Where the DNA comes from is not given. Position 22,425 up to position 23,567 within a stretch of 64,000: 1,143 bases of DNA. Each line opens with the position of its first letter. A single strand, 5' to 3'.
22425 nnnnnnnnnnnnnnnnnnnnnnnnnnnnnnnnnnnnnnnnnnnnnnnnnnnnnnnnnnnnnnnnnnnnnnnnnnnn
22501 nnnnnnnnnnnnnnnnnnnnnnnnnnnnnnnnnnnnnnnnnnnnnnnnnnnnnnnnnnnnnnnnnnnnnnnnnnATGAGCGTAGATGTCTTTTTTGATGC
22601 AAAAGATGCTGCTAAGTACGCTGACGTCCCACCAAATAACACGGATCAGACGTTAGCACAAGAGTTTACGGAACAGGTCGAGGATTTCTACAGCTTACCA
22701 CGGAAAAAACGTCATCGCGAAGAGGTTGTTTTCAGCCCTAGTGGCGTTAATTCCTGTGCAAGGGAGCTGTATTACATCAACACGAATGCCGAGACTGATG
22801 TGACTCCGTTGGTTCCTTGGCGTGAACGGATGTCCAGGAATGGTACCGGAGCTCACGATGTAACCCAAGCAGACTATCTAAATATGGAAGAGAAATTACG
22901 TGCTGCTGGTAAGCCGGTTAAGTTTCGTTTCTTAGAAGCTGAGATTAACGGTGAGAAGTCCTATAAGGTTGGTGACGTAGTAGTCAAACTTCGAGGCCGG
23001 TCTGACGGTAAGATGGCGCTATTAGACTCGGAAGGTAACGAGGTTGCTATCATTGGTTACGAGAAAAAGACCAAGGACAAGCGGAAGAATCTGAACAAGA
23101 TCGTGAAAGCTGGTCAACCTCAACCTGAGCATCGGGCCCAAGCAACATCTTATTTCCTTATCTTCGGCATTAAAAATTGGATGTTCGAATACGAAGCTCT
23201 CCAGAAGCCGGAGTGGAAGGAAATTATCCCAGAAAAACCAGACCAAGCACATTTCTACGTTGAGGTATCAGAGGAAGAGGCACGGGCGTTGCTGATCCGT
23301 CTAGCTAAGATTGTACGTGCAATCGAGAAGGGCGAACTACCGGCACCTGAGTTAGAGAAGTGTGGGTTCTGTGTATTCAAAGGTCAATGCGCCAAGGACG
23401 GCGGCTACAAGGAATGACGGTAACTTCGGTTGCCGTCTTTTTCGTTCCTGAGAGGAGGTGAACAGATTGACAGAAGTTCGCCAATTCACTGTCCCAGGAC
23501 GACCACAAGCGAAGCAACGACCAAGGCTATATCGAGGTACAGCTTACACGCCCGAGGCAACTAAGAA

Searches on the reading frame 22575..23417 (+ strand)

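Call 40: search_protein_families(library=phrogs, proteins=[window:22575-23417:+], max_evalue=0.00001)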
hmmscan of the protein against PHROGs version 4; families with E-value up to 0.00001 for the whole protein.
window:22575-23417:+ (280 aa): 2 families
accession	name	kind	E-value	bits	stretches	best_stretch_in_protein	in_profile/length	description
phrog_1706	-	DNA, RNA and nucleotide metabolism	6.2e-27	95.8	1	22-278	15-248/293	CRISPR/Cas system associated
phrog_1990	-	DNA, RNA and nucleotide metabolism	1.4e-07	32.2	1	23-275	9-238/290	Cas4-domain exonuclease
